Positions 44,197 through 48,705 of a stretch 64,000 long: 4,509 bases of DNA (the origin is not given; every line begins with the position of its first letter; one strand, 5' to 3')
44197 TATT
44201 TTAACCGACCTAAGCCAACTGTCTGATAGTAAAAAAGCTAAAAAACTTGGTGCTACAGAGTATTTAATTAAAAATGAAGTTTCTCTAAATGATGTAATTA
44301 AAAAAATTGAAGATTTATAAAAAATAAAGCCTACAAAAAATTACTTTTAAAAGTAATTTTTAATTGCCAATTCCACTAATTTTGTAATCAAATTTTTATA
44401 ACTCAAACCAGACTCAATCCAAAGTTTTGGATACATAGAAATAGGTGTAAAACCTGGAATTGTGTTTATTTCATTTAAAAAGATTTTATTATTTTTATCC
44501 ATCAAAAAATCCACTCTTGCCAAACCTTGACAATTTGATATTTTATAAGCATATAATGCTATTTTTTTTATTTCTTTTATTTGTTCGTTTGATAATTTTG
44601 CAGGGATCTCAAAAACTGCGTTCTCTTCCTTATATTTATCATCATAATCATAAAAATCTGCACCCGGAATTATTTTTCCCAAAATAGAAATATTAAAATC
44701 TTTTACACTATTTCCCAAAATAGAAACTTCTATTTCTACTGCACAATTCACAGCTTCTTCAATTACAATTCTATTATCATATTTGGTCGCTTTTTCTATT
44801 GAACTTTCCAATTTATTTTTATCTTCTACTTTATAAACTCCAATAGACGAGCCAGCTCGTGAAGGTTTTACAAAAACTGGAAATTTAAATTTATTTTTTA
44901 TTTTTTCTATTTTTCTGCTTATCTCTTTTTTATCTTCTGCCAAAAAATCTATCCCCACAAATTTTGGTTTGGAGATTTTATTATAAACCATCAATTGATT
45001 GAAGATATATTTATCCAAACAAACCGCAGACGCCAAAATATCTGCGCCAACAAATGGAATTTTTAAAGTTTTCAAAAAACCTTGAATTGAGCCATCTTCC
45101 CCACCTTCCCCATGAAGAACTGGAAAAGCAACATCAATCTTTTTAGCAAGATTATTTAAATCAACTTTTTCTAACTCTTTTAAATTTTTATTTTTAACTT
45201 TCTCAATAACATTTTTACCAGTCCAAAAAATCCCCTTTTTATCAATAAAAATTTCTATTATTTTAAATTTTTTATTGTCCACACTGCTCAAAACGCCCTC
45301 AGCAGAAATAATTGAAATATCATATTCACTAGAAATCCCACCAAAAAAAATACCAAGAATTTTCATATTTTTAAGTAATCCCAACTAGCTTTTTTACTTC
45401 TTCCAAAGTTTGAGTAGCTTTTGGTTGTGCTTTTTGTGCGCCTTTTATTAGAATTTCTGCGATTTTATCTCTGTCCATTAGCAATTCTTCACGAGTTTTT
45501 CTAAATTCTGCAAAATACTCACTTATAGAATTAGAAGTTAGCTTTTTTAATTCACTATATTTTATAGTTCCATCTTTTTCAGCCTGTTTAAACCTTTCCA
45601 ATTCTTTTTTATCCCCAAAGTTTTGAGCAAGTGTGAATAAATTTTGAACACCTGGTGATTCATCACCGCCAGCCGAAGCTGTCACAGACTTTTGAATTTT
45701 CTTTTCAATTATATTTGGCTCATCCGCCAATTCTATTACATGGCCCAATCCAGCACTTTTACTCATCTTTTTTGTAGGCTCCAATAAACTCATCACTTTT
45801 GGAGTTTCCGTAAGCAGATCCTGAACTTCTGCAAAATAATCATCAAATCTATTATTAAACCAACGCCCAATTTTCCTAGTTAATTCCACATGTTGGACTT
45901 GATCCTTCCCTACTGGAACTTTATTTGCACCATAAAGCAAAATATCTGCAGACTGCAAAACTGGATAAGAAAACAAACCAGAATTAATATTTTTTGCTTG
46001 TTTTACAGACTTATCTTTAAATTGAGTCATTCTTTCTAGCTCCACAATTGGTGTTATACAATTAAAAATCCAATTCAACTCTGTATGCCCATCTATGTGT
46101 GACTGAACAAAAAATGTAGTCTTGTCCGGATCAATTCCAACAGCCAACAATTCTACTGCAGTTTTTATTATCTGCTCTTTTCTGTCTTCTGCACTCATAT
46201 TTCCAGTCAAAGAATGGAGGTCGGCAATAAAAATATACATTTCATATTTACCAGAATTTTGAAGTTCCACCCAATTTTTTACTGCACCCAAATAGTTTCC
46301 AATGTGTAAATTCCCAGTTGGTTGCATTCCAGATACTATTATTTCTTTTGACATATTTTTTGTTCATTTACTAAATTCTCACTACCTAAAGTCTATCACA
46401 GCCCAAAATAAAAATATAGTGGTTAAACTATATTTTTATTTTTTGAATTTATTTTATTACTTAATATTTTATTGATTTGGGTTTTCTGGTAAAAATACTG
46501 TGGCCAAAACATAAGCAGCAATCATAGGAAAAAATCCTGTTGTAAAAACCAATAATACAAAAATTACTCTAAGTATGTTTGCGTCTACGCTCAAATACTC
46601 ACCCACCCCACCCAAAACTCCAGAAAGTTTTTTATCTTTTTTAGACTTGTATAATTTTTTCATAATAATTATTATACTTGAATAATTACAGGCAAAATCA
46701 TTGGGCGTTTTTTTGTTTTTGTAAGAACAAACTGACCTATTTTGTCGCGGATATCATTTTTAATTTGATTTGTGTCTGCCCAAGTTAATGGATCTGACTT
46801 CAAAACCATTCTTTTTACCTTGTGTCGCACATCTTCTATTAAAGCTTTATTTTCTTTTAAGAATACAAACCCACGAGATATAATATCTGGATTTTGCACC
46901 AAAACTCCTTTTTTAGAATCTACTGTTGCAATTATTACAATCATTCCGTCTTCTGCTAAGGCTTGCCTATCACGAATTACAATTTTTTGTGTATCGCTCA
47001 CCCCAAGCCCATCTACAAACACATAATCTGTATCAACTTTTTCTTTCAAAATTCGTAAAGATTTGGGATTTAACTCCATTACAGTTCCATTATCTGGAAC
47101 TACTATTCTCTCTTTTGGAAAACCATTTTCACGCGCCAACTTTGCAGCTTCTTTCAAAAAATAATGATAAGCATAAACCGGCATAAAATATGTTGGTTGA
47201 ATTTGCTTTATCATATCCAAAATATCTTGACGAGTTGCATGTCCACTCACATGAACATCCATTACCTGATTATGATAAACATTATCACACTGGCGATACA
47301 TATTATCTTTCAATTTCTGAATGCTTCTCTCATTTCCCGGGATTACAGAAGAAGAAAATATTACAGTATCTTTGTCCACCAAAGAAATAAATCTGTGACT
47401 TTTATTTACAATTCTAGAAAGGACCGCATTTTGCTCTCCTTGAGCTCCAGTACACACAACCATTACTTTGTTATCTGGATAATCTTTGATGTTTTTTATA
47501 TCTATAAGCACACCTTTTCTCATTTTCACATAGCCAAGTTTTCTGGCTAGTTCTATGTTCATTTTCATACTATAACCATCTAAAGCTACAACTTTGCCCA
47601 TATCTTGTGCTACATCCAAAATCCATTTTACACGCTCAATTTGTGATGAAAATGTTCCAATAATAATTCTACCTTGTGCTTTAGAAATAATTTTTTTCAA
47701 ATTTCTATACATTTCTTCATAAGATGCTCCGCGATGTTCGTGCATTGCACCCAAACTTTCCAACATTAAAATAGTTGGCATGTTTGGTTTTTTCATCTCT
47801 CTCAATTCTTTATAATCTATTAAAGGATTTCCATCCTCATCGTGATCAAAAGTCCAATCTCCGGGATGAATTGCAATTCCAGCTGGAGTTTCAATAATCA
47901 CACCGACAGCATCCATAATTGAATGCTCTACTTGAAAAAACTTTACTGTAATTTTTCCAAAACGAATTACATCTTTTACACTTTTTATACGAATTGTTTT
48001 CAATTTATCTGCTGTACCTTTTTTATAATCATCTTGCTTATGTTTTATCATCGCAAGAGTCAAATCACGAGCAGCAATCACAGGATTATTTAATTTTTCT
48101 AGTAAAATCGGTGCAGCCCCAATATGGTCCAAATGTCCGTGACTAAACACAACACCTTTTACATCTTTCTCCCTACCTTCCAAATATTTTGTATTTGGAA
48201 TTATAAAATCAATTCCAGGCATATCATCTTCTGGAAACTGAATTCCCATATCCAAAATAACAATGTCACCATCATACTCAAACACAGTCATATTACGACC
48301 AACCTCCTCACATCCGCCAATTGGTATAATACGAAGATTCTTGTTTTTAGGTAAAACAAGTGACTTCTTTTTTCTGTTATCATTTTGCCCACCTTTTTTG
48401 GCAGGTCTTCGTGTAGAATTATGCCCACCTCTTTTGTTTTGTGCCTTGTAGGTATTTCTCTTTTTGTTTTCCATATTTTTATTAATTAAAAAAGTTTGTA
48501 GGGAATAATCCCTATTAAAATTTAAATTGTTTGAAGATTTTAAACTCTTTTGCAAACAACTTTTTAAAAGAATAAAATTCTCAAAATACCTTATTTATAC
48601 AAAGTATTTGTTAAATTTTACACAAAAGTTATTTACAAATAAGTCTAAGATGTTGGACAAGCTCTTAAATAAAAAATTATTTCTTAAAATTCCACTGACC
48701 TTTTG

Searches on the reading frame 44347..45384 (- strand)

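Call 60: search_protein_families(library=pfam, proteins=[window:44347-45384:-], max_evalue=0.0001)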
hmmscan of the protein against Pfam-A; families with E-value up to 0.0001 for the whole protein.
window:44347-45384:- (345 aa): 5 families
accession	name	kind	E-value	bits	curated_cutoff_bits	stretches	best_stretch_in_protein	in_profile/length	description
PF07478.18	Dala_Dala_lig_C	-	7.3e-67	225.3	24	1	149-338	17-204/204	D-ala D-ala ligase C-terminus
PF01820.27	Dala_Dala_lig_N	-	4.6e-27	95.4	34.6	1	11-114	3-121/121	D-ala D-ala ligase N-terminus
PF08443.16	RimK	-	3.5e-09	37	21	1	124-322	3-179/188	RimK-like ATP-grasp domain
PF02222.28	ATP-grasp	-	1.5e-08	34.9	27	1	157-307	20-160/179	ATP-grasp domain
PF02786.22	CPSase_L_D2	-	3e-08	33.9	19.8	1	135-308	10-178/211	Carbamoyl-phosphate synthase L chain, ATP binding domain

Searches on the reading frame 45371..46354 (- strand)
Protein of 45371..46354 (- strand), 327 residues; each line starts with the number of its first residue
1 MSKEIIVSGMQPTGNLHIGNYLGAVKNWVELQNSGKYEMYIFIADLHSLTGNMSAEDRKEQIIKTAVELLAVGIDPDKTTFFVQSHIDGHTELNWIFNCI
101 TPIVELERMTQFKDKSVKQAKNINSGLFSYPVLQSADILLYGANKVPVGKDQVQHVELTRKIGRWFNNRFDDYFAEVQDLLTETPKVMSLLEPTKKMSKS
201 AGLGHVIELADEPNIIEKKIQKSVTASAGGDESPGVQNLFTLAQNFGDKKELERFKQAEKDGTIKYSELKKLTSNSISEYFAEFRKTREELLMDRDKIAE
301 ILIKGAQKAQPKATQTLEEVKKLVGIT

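Call 60: search_protein_families(library=pfam, proteins=[window:45371-46354:-], max_evalue=0.0001)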
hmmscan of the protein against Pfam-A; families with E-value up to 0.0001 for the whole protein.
window:45371-46354:- (327 aa): 1 family
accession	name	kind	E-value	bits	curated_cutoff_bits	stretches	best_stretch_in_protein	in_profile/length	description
PF00579.31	tRNA-synt_1b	-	1.1e-72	245.3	21.1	1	5-281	7-291/292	tRNA synthetases class I (W and Y)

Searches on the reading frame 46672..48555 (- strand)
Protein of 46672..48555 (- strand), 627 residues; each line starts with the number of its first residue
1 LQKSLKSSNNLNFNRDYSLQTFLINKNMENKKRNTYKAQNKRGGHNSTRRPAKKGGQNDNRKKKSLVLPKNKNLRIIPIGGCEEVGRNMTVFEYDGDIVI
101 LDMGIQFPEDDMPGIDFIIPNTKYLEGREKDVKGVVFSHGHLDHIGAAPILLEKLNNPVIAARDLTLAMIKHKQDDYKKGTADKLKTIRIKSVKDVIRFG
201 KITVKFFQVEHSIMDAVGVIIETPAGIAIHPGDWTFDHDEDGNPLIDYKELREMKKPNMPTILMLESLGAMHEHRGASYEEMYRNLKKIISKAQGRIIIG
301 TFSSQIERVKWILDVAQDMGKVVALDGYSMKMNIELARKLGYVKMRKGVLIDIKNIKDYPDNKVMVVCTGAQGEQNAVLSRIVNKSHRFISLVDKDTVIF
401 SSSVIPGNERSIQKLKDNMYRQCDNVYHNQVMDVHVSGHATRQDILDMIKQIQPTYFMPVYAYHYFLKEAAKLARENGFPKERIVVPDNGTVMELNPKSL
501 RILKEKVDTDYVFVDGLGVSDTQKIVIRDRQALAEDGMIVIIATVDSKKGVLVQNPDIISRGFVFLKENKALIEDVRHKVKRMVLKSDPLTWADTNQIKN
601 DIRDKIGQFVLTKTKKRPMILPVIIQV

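Call 60: search_protein_families(library=pfam, proteins=[window:46672-48555:-], max_evalue=0.0001)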
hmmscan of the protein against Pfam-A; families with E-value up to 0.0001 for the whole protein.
window:46672-48555:- (627 aa): 5 families
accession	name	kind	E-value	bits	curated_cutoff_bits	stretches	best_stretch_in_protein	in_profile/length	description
PF22505.1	RNase_J_b_CASP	-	2.1e-42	144.3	27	1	294-418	1-125/126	Ribonuclease J, beta-CASP domain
PF17770.6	RNase_J_C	-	4.8e-30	105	23.8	1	526-627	1-102/102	Ribonuclease J C-terminal domain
PF00753.33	Lactamase_B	-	1.2e-11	45.4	22.7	1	86-239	5-155/196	Metallo-beta-lactamase superfamily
PF12706.13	Lactamase_B_2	-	5.4e-07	29.8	27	1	127-235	24-144/200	Beta-lactamase superfamily domain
PF07521.17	RMMBL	-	2.2e-06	28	21.6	1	431-478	8-57/63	Zn-dependent metallo-hydrolase RNA specificity domain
